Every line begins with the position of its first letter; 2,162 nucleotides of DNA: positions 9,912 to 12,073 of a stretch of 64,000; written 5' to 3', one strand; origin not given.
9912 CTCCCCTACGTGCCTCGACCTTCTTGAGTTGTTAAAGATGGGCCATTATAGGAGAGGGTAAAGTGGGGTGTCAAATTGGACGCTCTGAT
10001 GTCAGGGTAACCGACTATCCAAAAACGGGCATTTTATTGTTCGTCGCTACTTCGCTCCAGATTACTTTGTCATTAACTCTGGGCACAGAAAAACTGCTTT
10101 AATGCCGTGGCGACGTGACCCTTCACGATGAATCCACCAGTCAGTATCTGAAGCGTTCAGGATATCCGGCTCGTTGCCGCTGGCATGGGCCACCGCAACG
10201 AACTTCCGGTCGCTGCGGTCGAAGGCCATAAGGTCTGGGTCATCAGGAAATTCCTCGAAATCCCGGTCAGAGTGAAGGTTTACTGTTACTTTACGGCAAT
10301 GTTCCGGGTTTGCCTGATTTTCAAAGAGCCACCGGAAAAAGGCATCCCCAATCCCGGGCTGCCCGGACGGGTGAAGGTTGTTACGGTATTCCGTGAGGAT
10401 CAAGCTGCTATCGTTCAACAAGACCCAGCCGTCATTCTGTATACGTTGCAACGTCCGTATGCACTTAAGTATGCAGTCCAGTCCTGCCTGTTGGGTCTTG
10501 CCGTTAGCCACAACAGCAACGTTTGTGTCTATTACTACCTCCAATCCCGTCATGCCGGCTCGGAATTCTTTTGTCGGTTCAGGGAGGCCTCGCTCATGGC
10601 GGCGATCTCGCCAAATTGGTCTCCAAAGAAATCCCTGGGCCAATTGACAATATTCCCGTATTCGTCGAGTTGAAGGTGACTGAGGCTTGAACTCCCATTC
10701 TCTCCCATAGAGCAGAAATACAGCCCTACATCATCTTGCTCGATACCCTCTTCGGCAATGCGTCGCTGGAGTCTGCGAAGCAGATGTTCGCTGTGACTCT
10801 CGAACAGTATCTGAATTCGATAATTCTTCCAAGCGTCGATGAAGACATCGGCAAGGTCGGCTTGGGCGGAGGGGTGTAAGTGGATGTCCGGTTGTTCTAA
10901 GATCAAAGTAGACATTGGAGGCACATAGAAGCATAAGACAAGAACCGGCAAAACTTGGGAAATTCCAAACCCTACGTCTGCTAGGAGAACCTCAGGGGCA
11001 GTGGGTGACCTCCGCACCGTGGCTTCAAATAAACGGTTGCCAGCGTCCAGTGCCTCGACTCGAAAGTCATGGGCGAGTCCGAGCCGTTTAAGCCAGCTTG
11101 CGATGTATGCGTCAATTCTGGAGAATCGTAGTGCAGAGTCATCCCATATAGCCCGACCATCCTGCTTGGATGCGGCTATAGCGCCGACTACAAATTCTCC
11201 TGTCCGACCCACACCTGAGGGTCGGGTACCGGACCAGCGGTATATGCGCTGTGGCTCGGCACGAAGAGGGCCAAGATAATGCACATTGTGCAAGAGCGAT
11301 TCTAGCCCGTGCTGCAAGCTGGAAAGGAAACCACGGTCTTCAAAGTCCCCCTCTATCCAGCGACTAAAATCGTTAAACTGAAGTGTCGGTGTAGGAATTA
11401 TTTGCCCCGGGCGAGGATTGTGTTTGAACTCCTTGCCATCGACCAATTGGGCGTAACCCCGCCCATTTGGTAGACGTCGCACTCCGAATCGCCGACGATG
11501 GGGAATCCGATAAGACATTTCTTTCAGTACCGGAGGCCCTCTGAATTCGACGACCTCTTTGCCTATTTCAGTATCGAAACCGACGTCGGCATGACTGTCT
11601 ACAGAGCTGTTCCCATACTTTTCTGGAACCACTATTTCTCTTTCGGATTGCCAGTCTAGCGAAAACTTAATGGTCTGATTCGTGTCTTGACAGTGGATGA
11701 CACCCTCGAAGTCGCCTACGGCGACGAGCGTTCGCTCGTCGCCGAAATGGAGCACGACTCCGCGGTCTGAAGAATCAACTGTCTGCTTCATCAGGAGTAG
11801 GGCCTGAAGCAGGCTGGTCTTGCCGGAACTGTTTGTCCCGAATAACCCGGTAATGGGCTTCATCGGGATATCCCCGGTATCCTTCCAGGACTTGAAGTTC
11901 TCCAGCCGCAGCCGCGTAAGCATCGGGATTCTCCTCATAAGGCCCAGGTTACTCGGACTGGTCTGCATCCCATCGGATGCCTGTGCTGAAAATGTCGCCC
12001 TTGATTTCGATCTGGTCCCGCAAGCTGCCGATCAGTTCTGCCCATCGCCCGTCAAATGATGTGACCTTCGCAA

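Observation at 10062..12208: Phd-type antitoxin + DUF3696-type ATPase + PIN-like protein: candidate undescribed ATPase-coupled toxin/defence operon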

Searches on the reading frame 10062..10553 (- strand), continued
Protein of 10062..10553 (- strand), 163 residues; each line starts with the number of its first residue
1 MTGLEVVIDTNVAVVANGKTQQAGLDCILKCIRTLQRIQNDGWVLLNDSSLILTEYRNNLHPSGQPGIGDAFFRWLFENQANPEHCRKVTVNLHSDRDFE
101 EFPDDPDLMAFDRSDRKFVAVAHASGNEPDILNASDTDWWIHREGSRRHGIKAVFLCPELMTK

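Call 70: find_related_loci(query=L025:4389-4598:+, collection=genome_contigs, flank=3000)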
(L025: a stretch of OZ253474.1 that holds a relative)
Query L025:4389-4598:+ (70 aa) in genome_contigs; peptide patterns used: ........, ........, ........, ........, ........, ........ (x = any residue, [..] = any of these).
251 stretches matched a pattern; 45 encode a relative of the query (tblastn E <= 1e-3); 45 distinct loci.
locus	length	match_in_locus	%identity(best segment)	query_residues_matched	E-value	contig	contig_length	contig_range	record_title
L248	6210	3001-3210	100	1-70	5e-44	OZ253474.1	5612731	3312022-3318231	MAG: Caldilineaceae bacterium isolate 7c7c1193-bf75-4e40-864d-2741339ee042 genome assembly, chromosome: 1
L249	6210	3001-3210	84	1-70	3e-36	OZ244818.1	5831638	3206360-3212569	MAG: Caldilineaceae bacterium isolate bc376db2-45c5-4916-aed5-235db30d71dd genome assembly, chromosome: 1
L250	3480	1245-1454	84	1-70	3e-36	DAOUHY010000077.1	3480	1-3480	MAG TPA_asm: Caldilineaceae bacterium isolate S2_120 k129_185447, whole genome shotgun sequence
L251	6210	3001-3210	84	1-70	2e-36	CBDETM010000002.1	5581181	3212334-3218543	MAG: Caldilineaceae bacterium isolate 6b64165d-51f0-42fe-9188-3af62e021e19 genome assembly, contig: contig_2, whole geno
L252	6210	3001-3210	84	1-70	4e-36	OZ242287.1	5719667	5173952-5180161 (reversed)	MAG: Caldilineaceae bacterium isolate 1f2d9544-db45-42e4-9b45-a787f01c63b2 genome assembly, chromosome: 1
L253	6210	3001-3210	83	1-70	7e-36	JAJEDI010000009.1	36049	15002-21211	MAG: Caldilineaceae bacterium isolate jk18xAbins.63 k141_944541, whole genome shotgun sequence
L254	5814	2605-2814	83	1-70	8e-36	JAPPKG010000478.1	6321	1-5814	MAG: Caldilineaceae bacterium isolate RHO2_bin_67 NODE_12153_length_6321_cov_27.896266, whole genome shotgun sequence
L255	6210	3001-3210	83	1-70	7e-36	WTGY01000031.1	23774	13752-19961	MAG: Caldilineaceae bacterium isolate CO36405bin_14 NODE_515_length_23774_cov_46.273072, whole genome shotgun sequence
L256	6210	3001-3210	83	1-70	1e-35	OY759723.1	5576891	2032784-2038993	MAG: Caldilineaceae bacterium isolate cb27a3f3-5ea9-4825-a433-acfe24f43893 genome assembly, chromosome: 1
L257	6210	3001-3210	83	1-70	6e-36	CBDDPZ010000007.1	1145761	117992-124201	MAG: Caldilineaceae bacterium isolate f93c2c69-6aeb-4345-88ba-e13d141334d7 genome assembly, contig: contig_7, whole geno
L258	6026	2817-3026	83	1-70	9e-36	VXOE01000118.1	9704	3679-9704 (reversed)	MAG: Caldilineaceae bacterium SB0662_bin_25 NODE_5483_length_9704_cov_88.340346, whole genome shotgun sequence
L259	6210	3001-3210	83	1-70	1e-35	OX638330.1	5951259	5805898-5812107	MAG: uncultured Caldilineaceae bacterium isolate 76db5b8c-001f-43e6-88b1-0bf759d03ef1 genome assembly, chromosome: 1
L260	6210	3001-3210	81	1-70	4e-35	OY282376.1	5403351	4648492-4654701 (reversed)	MAG: Caldilineaceae bacterium genome assembly, chromosome: 1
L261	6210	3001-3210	81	1-70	4e-35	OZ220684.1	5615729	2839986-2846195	MAG: Caldilineaceae bacterium isolate 3e4e9cff-9e2e-4453-a09c-181873e11f57 genome assembly, chromosome: 1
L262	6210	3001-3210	81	1-70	4e-35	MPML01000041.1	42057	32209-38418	MAG: Caldilineaceae bacterium bin5 NODE_1500_length_42057_cov_13.1236_ID_2999, whole genome shotgun sequence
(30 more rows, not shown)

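Call 78: search_dna_similar(query=window:10062-10553:-, collection=plasmids, mode=protein, max_rows=8)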
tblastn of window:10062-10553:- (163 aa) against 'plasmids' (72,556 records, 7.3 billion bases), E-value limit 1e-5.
Records with a match: 12; places in all: 12; records where one place covers at least 80% of the query: 12.
Best place of each record, by identity: <60% 12.
By first word of the organism name: Aeromonas 6; Acinetobacter 3; Tistrella 1; Azotobacter 1; Rhodococcus 1.
By predicted mobility (MOB-suite, as given by PLSDB): conjugative 6; mobilizable 4; non-mobilizable 2.
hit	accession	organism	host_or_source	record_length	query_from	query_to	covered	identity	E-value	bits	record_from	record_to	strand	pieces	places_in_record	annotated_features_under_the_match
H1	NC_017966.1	Tistrella mobilis KA081020-065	-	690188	7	157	93%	43.0%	3e-22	99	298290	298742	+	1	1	hypothetical protein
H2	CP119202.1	Acinetobacter soli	Homo sapiens,blood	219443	6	158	94%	39.9%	1e-21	97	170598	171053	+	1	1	hypothetical protein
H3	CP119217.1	Acinetobacter soli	Homo sapiens,blood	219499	6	158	94%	39.9%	1e-21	97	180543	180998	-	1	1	hypothetical protein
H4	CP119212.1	Acinetobacter soli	Homo sapiens,blood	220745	6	158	94%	39.9%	1e-21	97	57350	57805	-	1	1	hypothetical protein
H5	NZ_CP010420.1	Azotobacter chroococcum NCIMB 8003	cell culture,soil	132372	6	159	94%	38.1%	3e-21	96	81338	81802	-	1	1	hypothetical protein | DUF3696 domain-containing protein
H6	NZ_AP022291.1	Aeromonas veronii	-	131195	4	157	94%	37.6%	5e-24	103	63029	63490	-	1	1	hypothetical protein | DUF3696 domain-containing protein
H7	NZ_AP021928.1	Aeromonas caviae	-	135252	4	157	94%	37.6%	5e-24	103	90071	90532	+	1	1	hypothetical protein | DUF3696 domain-containing protein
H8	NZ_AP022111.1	Aeromonas caviae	-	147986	4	157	94%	37.6%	5e-24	103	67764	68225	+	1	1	hypothetical protein | DUF3696 domain-containing protein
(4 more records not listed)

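Call 79: search_dna_similar(query=window:10062-10553:-, collection=phages, mode=protein, max_rows=8)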
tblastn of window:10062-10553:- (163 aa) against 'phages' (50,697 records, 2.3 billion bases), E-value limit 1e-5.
No match.

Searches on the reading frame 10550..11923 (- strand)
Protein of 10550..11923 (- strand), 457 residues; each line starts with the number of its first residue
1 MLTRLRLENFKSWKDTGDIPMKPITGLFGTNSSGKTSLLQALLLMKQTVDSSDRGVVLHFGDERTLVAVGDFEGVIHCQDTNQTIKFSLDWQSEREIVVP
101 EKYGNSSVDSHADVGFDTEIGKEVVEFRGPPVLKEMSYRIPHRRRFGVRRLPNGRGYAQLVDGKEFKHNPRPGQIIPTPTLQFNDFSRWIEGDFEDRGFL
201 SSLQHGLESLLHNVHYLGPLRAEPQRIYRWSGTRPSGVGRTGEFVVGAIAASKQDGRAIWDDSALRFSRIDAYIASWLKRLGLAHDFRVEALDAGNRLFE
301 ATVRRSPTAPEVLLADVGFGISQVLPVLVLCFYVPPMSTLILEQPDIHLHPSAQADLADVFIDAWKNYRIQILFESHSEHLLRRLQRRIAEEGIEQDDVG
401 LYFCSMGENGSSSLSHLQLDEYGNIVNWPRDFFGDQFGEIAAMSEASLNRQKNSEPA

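Call 4: search_protein_families(library=pfam, proteins=[window:10550-11923:-], max_evalue=1)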
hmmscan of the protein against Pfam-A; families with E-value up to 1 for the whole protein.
window:10550-11923:- (457 aa): 8 families
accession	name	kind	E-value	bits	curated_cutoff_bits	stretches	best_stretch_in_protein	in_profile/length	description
PF13175.12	AAA_15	-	3e-21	76.9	32.1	2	1-93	1-83/374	AAA ATPase domain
PF13304.12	AAA_21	-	2.7e-20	74.1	27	2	308-382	229-303/304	AAA domain, putative AbiEii toxin, Type IV TA system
PF12476.13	DUF3696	-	3.4e-10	40.4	22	1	394-441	1-50/52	Protein of unknown function (DUF3696)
PF02463.25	SMC_N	-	2.1e-06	27.8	40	1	1-45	1-49/220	RecF/RecN/SMC N terminal domain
PF13476.12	AAA_23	-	9.7e-06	26.8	27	1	4-45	1-42/201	AAA domain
PF13555.12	AAA_29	-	0.016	15.4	27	1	2-43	1-43/61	P-loop containing region of AAA domain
PF00005.33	ABC_tran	-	0.02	15.9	25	1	18-48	7-37/137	ABC transporter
PF11398.14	DUF2813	-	0.2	11.4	21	0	20-45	20-45/372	Protein of unknown function (DUF2813)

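Call 5: search_protein_families(library=padloc, proteins=[window:10550-11923:-], max_evalue=1)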
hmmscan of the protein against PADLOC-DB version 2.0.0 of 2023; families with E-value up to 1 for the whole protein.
window:10550-11923:- (457 aa): 109 families (the best 25 are shown)
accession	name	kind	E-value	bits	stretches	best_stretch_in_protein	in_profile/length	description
PDLC04148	HEC-03B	-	8.9e-126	418.6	1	1-452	1-453/458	-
PDLC03878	NsnB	-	2.5e-61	206.4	1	1-435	1-334/345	-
PDLC04707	PDC-M55A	-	8.9e-58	194.2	2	202-453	176-419/421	-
PDLC02979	AriA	-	1.7e-22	78.8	2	1-90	1-85/373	-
PDLC02980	AriA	-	3.3e-19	68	1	24-382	1-303/304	-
PDLC02335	AbiLi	-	3.7e-15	53.8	1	1-451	49-295/326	AbiLi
PDLC04391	PDC-M07A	-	4.6e-15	53.5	2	1-94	1-92/412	-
PDLC04392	PDC-M07A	-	2.3e-14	51.3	2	1-93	1-92/432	-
PDLC04178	HEC-01A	-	8.6e-14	49.4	2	2-53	9-59/399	-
PDLC04393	PDC-M07A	-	3.4e-13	47.4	2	1-92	1-91/435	-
PDLC04389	PDC-M07A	-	2.7e-12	44.4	2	2-52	6-55/443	-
PDLC04177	HEC-01A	-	2.1e-11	41.5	2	1-50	4-54/393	-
PDLC04179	HEC-01A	-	5.3e-11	40.3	2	327-386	350-409/459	-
PDLC00090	GajA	-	5.7e-11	39.8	2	2-54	3-55/659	AAA ATPase domain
PDLC04176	HEC-01A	-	7.1e-11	40.1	2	3-93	4-88/371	-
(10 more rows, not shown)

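Call 7: search_protein_families(library=ncbifam, proteins=[window:10550-11923:-], max_evalue=1)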
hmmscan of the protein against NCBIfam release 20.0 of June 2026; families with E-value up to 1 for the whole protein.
window:10550-11923:- (457 aa): 20 families
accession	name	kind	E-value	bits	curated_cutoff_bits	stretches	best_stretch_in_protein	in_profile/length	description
NF047739.1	antiphage_MADS3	equivalog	2.1e-07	30.5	420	1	1-92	1-90/427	methylation-associated defense system AAA family ATPase MAD3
TIGR00611.2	recf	equivalog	2.2e-05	23.8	172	1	2-46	1-45/339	DNA replication/repair protein RecF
NF053563.1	Rkd4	equivalog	8.7e-05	20.8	860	1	2-42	3-43/747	arcadin-4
NF041035.1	Rad50_Halo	equivalog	0.0007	18.1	1000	1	2-43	3-44/883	DNA double-strand break repair ATPase Rad50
NF041760.1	PtuA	equivalog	0.00073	18.6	500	1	2-42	52-92/524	retron Ec78 anti-phage system effector ATPase PtuA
NF010680.0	PRK14079.1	equivalog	0.0033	16.5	386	1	2-45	3-46/349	recombination protein F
NF000355.4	ribo_prot_ABC_F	equivalog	0.0037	16.2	380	0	26-44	343-361/499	ribosomal protection-like ABC-F family protein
NF002572.0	PRK02224.1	equivalog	0.0041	15.5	1087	1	2-43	3-44/888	DNA double-strand break repair ATPase Rad50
NF038234.1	retron_eff_Eco8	equivalog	0.014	14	250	0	339-385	275-328/679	retron Eco8 family effector endonuclease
TIGR02169.1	SMC_prok_A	equivalog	0.021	12.5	729.4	1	3-43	3-44/1165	chromosome segregation protein SMC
NF045487.1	ASRP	equivalog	0.042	12.5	300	1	25-64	17-51/593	archaea-specific SMC-related protein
NF000170.2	ABCF_Vga_all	exception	0.055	12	725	0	26-43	33-50/521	Vga family ABC-F type ribosomal protection protein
TIGR00972.1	3a0107s01c2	equivalog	0.073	12.4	343.2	1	18-53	23-58/248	phosphate ABC transporter ATP-binding protein PstB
NF003034.1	PRK03918.1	equivalog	0.088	10.7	700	1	3-44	4-45/878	DNA double-strand break repair ATPase Rad50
NF010159.0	PRK13638.1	equivalog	0.16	11.3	489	1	18-87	23-92/271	energy-coupling factor ABC transporter ATP-binding protein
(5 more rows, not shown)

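Call 39: search_solved_structures(query=window:10550-11923:-, max_evalue=0.001)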
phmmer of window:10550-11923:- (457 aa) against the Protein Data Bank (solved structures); distinct sequences matched with E-value up to 0.001: 1.
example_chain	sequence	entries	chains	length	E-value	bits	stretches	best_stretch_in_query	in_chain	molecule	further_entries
6p74_A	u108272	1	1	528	1.6e-07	33.6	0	1-46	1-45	Putative ATP-dependent endonuclease of the OLD family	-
